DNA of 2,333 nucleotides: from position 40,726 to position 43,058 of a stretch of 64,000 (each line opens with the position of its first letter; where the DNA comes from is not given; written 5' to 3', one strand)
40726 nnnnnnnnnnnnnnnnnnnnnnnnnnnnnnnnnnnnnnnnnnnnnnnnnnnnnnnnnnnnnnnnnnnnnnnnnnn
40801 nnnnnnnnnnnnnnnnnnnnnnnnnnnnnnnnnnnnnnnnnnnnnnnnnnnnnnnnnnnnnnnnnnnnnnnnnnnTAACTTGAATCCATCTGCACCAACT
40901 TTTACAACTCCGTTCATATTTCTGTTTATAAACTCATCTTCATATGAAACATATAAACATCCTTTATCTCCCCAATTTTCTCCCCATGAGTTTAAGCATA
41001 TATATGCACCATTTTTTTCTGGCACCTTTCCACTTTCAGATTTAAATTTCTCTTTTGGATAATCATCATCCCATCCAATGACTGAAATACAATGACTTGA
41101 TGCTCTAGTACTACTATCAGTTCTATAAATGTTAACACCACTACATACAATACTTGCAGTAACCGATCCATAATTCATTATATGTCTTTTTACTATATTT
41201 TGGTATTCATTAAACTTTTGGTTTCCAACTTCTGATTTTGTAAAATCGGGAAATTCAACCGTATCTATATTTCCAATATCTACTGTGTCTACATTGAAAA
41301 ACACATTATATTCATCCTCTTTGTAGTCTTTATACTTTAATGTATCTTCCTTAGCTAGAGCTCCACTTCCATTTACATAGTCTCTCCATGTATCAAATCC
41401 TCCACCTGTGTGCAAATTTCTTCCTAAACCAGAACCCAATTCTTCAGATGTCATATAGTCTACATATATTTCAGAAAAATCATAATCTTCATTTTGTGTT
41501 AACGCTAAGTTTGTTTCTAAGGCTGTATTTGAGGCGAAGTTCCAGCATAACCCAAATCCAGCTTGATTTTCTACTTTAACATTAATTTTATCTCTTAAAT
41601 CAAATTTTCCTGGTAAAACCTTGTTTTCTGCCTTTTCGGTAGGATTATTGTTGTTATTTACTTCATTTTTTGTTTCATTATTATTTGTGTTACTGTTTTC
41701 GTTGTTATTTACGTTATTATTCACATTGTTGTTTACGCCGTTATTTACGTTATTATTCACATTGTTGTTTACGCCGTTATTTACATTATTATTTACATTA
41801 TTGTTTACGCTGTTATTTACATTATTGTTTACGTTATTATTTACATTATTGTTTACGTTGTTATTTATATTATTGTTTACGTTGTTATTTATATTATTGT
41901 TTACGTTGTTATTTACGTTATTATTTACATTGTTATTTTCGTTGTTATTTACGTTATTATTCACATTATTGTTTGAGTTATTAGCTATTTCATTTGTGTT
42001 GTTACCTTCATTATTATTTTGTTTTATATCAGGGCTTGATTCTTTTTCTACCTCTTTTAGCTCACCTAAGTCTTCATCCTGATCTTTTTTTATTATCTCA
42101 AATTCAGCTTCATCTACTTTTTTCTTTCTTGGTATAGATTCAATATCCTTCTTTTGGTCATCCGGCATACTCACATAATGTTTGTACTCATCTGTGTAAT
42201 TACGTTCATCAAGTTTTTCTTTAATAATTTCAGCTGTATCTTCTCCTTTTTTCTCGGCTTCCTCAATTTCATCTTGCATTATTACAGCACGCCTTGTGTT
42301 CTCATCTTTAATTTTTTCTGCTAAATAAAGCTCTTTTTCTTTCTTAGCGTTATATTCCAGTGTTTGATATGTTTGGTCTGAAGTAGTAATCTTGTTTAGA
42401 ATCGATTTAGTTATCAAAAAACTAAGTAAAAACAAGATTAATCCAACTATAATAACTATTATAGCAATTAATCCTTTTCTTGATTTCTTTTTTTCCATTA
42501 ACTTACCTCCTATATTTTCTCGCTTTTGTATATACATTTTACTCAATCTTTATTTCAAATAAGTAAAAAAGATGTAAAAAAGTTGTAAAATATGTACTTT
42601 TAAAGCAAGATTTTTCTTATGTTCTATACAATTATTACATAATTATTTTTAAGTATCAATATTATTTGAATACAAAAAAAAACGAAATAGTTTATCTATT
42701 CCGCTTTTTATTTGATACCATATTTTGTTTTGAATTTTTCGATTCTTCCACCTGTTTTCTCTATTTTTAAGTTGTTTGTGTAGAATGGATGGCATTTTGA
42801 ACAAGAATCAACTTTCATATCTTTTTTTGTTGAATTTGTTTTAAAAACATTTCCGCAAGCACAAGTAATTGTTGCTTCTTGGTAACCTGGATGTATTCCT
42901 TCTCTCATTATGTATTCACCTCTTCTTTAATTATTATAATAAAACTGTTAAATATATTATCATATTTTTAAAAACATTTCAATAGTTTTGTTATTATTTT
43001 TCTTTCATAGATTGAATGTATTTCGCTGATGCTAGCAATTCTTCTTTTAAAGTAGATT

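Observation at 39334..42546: Giant surface C1 peptidase-LRR protein whose Asn-rich linker is encoded by slippage-prone tandem repeats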

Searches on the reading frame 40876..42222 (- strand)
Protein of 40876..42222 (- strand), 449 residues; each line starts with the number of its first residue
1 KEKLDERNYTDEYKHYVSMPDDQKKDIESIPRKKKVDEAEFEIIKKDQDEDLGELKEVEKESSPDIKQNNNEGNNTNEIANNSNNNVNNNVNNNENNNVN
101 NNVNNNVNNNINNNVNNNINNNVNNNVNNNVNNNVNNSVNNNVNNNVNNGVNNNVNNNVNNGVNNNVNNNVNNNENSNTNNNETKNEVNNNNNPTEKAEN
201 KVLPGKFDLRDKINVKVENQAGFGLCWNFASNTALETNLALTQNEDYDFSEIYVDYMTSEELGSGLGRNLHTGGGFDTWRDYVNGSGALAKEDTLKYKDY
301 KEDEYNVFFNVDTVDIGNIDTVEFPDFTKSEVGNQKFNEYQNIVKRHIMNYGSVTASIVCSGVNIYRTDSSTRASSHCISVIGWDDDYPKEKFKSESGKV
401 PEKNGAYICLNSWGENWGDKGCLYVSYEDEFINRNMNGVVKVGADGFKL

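Call 34: search_solved_structures(query=A2, max_evalue=0.001, show_alignments=2)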
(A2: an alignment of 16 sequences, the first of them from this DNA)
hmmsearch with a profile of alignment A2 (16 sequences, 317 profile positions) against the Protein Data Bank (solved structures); distinct sequences matched with E-value up to 0.001: 155 (the best 60 are shown).
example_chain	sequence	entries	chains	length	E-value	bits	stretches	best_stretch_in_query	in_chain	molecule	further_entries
4d59_A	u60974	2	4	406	4.9e-34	121.5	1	81-301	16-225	CELL SURFACE PROTEIN (PUTATIVE CELL SURFACE-ASSOCIATED CYSTEINE PROTEASE)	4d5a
4ci7_A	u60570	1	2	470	9.1e-34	120.6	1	78-301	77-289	CELL SURFACE PROTEIN (PUTATIVE CELL SURFACE-ASSOCIATED CYSTEINE PROTEASE)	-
8pi3_A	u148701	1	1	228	2e-13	53.8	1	67-292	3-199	Cathepsin S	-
8rnd_A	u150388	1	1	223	2.8e-13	53.3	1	64-292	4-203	Cathepsin S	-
4p6e_A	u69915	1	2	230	3.1e-13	53.1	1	64-292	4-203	Cathepsin S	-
2f1g_A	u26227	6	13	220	5.9e-13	52.2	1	66-292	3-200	Cathepsin S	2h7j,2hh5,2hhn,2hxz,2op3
2fye_A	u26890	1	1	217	9.8e-13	51.5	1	67-292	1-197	cathepsin S preproprotein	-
6yyn_AAA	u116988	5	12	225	1.2e-12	51.3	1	67-292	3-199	Cathepsin S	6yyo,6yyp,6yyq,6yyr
3ovx_A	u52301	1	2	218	1.2e-12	51.2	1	67-292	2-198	Cathepsin S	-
4p6g_A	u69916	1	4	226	1.4e-12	51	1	67-292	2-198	Cathepsin S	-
2fq9_A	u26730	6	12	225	1.4e-12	51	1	67-292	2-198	cathepsin S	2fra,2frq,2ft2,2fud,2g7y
2g6d_A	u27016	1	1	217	1.5e-12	50.9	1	67-292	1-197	cathepsin S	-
9gj2_A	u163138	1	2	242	2e-12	50.5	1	67-292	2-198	Cathepsin S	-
3n3g_A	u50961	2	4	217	2.1e-12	50.5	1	67-292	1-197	Cathepsin S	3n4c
1ms6_A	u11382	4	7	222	2.6e-12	50.1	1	67-292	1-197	Cathepsin S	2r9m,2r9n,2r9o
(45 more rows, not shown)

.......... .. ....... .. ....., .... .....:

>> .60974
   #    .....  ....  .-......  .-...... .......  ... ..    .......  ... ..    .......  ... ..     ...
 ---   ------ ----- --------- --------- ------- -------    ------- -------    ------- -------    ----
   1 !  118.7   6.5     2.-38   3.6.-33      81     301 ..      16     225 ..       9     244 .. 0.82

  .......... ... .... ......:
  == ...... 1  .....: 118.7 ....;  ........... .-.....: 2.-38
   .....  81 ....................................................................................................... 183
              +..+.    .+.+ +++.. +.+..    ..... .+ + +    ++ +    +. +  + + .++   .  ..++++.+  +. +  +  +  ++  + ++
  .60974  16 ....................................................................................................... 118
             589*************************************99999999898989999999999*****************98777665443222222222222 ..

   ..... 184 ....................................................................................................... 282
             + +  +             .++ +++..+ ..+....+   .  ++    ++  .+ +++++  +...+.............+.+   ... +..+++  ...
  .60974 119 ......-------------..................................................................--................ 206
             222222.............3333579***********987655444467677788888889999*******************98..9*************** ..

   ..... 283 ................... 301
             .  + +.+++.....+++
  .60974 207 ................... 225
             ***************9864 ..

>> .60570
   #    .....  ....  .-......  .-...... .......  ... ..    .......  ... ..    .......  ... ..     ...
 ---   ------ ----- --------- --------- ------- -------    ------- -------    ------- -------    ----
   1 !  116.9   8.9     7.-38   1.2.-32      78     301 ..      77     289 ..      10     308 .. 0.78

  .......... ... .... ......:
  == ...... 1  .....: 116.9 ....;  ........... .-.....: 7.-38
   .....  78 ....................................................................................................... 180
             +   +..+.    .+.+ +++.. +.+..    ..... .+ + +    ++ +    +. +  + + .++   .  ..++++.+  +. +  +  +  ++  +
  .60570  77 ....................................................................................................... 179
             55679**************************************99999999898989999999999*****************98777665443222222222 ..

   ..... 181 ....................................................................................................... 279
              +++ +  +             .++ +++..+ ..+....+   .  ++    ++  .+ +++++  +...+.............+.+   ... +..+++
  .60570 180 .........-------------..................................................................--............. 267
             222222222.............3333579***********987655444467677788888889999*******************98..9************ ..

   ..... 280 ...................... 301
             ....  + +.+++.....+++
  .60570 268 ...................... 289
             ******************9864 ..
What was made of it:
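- The mature N-termini of cathepsins align to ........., immediately after the tract (call 34). Mature cathepsin N-termini align to the residues just after the tract (call 34).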

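Call 40: predict_structure(alignment_id=A2)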
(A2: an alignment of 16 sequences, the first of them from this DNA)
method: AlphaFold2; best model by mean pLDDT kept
length: 449 residues; sequences in the alignment: 16
mean_pLDDT: 72.5   pTM: 0.68
mean pLDDT of the five models: 72.5, 71.2, 68.6, 67.9, 66.7
residues with pLDDT >= 90: 154; 70-90: 133; 50-70: 21; < 50: 141
segments of 3 or more residues with pLDDT < 50: 59-167, 169-171, 175-183, 189-200, 445-449
pLDDT, mean of each block of 10 residues (from residue 1): 77 85 82 85 93 73 37 41 40 46 39 40 37 39 37 40 45 45 45 39 89 89 86 97 92 93 81 89 89 92 93 90 88 89 96 91 75 74 97 89 95 85 91 91 55
secondary structure, 60 per line:
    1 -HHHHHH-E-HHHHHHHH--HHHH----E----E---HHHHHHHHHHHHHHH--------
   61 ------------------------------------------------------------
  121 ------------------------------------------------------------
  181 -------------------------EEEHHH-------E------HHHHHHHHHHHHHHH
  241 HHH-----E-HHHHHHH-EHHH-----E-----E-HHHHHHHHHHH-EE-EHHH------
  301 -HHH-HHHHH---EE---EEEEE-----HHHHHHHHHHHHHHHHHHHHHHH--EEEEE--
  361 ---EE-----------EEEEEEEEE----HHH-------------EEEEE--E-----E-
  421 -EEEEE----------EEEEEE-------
elements in order: H2-7 H11-18 H21-24 H38-52 E206-208 H226-243 H251-257 H276-286 H306-310 E319-323 H329-351 E354-358 E377-385 E406-410 E422-426 E437-442
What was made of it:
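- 42049..42222 (-): Conserved pre-linker segment (aa 93-150): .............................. followed by a helix. It may be a pro-segment. AlphaFold pLDDT is 77-93 (call 40).
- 41644..42021 (-): Asn-rich linker (aa 160-285; 126 aa, 85 Asn). Its regular core is 23 tandem 12-nt units at 41698..41973. TRF places the array at 41676..41982. Predicted disordered (call 40).
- It is predicted disordered, while both of its flanks are confidently folded (call 40). It is modelled with pLDDT 77-93, including its non-helical IPRK stretch, although about 140 disordered residues separate it from the domain (call 40). The tract is predicted disordered (call 40).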

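Call 47: fold_search(model_id=the predicted structure, library=pdb)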
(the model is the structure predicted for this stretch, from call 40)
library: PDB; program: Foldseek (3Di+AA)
matches with E <= 10: 372; with E <= 0.001: 285
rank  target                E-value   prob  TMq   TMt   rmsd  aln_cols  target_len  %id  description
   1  4ci7_B                2.7e-13  1.00  0.45  0.45   3.3       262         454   23  The crystal structure of the cysteine protease and lectin-like domains of Cwp84, a surface layer associated protein of (released 2014-05-14)
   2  4d59_A                3.8e-13  1.00  0.45  0.50   3.0       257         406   23  Clostridial Cysteine protease Cwp84 C116A after propeptide cleavage (released 2015-03-04)
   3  4ci7_A                5.5e-13  1.00  0.45  0.44   3.2       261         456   23  The crystal structure of the cysteine protease and lectin-like domains of Cwp84, a surface layer associated protein of (released 2014-05-14)
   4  5ef4_A                3.8e-12  1.00  0.37  0.50   5.3       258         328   19  2.05 A crystal structure of the Amb a 11 cysteine protease, a major ragweed pollen allergen, in its proform (released 2016-04-27)
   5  5egw_B                4.9e-12  1.00  0.38  0.51   5.5       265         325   20  2.70 A crystal structure of the Amb a 11 cysteine protease, a major ragweed pollen allergen, in its proform (released 2016-04-27)
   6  5egw_A                8.4e-12  1.00  0.38  0.46   5.7       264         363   20  2.70 A crystal structure of the Amb a 11 cysteine protease, a major ragweed pollen allergen, in its proform (released 2016-04-27)
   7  8zlq                  8.4e-12  1.00  0.38  0.50   5.4       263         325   17  Proenzyme of Triticum aestivum papain-like cysteine protease Triticain-alpha inactive mutant lacking granulin domain (released 2025-04-30)
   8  1cs8                  9.5e-12  1.00  0.38  0.53   5.0       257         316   19  CRYSTAL STRUCTURE OF PROCATHEPSIN L (released 1999-08-23)
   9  8hfv_C                1.1e-11  1.00  0.38  0.74   5.1       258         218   19  Crystal structure of CTSL in complex with K777 (released 2023-12-13)
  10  8r76                  1.1e-11  1.00  0.38  0.73   4.7       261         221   22  Ficin C crystal form I (released 2024-12-04)
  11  8iui_A                1.1e-11  1.00  0.37  0.72   5.7       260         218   18  Crystal structure of silkworm fibroinase complexed with E-64 (released 2024-04-03)
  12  1mem                  1.3e-11  1.00  0.37  0.73   5.3       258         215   22  Crystal structure of Cathepsin K complexed with a potent vinyl sulfone inhibitor (released 1998-01-14)
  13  5ef4_B                1.3e-11  1.00  0.37  0.51   5.0       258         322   20  2.05 A crystal structure of the Amb a 11 cysteine protease, a major ragweed pollen allergen, in its proform (released 2016-04-27)
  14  2xu3                  1.4e-11  1.00  0.39  0.76   4.4       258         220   18  CATHEPSIN L WITH A NITRILE INHIBITOR (released 2011-01-12)
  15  3bwk_A                1.6e-11  1.00  0.40  0.69   5.1       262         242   21  Crystal Structure of Falcipain-3 with Its inhibitor, K11017 (released 2009-01-20)
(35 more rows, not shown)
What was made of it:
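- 40909..41616 (-): Papain-family (C1A) catalytic domain, aa 295-530. Catalytic codons: Gln312 at 41563-41565, Cys318 at 41545-41547, His469 at 41092-41094, Asn503 at 40990-40992. Foldseek top hits are 4ci7 and 4d59 (call 47).
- On Papain family, MEROPS C1A / Pfam PF00112: Foldseek hits to Cwp84, procathepsin L and others have E 1e-11 to 1e-13 (calls 40, 47).
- On Cwp84-type clostridial cell-wall proteins: The Foldseek alignment to 4ci7 covers about 260 of its 454 residues (call 47).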

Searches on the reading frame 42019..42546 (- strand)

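Call 9: search_protein_families(library=pfam, proteins=[window:42019-42546:-], max_evalue=10)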
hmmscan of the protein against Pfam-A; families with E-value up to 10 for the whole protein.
seq(176 aa): 7 families
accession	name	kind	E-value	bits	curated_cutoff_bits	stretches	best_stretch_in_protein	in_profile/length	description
PF06480.20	FtsH_ext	-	0.02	15.6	25.5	1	29-145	3-97/103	FtsH Extracellular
PF05434.16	Tmemb_9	-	0.086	13.2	28.6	1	27-99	55-125/145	TMEM9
PF13179.11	DUF4006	-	0.097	13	22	1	31-67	17-53/64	Family of unknown function (DUF4006)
PF07728.20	AAA_5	-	0.15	12.5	22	1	49-154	28-120/139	AAA domain (dynein-related subfamily)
PF09624.15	DUF2393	-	0.15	12.5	26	1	23-85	13-75/146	Protein of unknown function (DUF2393)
PF14899.11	DUF4492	-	0.2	12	27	1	24-58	18-52/63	Domain of unknown function (DUF4492)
PF09682.15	Phage_holin_6_1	-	0.5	11.2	24.9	1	26-115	5-75/101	Bacteriophage holin of superfamily 6 (Holin_LLH)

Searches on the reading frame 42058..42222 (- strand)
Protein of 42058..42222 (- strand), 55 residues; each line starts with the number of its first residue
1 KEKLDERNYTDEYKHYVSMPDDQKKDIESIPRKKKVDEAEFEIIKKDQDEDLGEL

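Call 69: search_solved_structures(query=A4, max_evalue=10, show_alignments=5)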
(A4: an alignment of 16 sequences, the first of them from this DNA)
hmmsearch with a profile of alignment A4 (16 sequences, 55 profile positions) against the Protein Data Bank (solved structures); distinct sequences matched with E-value up to 10: 2.
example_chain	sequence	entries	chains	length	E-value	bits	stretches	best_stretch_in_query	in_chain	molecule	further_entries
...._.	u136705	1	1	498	0.16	14.9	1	2-29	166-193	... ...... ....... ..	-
7vdv_R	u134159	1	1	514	0.17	14.9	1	2-29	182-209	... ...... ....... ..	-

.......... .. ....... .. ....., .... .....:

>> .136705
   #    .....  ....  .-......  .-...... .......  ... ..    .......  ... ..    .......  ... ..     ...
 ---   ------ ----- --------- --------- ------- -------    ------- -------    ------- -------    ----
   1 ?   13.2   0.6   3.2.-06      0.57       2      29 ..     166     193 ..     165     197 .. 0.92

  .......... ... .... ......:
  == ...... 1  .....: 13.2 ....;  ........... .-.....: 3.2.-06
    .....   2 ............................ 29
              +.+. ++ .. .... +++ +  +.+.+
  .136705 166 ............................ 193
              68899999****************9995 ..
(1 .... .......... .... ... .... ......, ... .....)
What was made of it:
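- On Papain family, MEROPS C1A / Pfam PF00112: The pre-linker profile finds no propeptide in PDB at E up to 10 (call 69).
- Tried and rejected: The pre-linker profile alone matched nothing relevant (call 69).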

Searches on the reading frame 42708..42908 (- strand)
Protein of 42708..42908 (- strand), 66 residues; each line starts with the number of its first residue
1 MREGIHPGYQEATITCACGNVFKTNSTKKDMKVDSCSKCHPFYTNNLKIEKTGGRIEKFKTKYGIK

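Call 19: find_encoding_contigs(protein=window:42708-42908:-, flank=10000, max_places=10)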
Protein window:42708-42908:- (66 aa): 9 contigs read that carry it; 6 places shown.
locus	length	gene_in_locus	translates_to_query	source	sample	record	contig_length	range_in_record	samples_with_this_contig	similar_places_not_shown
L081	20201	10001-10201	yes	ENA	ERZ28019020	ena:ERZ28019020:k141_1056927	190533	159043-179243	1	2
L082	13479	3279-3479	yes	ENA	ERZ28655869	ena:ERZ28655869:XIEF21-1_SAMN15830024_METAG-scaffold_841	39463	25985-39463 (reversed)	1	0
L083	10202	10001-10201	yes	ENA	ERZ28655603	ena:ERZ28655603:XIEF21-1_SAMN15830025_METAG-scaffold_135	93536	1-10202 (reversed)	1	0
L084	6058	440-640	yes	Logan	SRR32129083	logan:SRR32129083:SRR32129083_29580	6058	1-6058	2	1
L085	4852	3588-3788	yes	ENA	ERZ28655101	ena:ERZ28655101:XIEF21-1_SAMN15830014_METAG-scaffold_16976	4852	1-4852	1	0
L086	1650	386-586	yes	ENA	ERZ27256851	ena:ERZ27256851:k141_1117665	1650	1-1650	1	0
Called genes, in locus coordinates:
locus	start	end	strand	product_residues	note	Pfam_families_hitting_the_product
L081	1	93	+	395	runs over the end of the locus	PF13742:tRNA_anti_2, PF01336:tRNA_anti-codon, PF02601:Exonuc_VII_L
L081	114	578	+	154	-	-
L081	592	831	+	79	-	PF02609:Exonuc_VII_S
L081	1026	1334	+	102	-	PF02681:DUF212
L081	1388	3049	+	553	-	PF01268:FTHFS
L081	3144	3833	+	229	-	PF08823:PG_binding_2 (weak), PF01471:PG_binding_1, PF09374:PG_binding_3 (faint), PF07486:Hydrolase_2, PF00397:WW (faint)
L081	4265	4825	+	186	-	PF09419:PGP_phosphatase, PF00702:Hydrolase, PF13242:Hydrolase_like (weak)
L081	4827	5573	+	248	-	PF01478:Peptidase_A24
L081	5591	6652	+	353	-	PF01321:Creatinase_N, PF00557:Peptidase_M24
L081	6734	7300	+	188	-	PF08207:EFP_N, PF01132:EFP, PF09285:Elong-fact-P_C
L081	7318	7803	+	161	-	-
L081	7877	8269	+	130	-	PF00383:dCMP_cyt_deam_1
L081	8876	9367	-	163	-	PF04138:GtrA_DPMS_TM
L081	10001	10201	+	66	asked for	PF01197:Ribosomal_L31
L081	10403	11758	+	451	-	PF08245:Mur_ligase_M, PF08353:MurT_C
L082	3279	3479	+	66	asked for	PF01197:Ribosomal_L31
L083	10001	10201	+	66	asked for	PF01197:Ribosomal_L31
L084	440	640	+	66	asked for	PF01197:Ribosomal_L31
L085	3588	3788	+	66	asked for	PF01197:Ribosomal_L31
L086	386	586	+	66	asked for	PF01197:Ribosomal_L31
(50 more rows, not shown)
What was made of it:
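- Tried and rejected: The 66-aa L31 did give related contigs (call 19).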
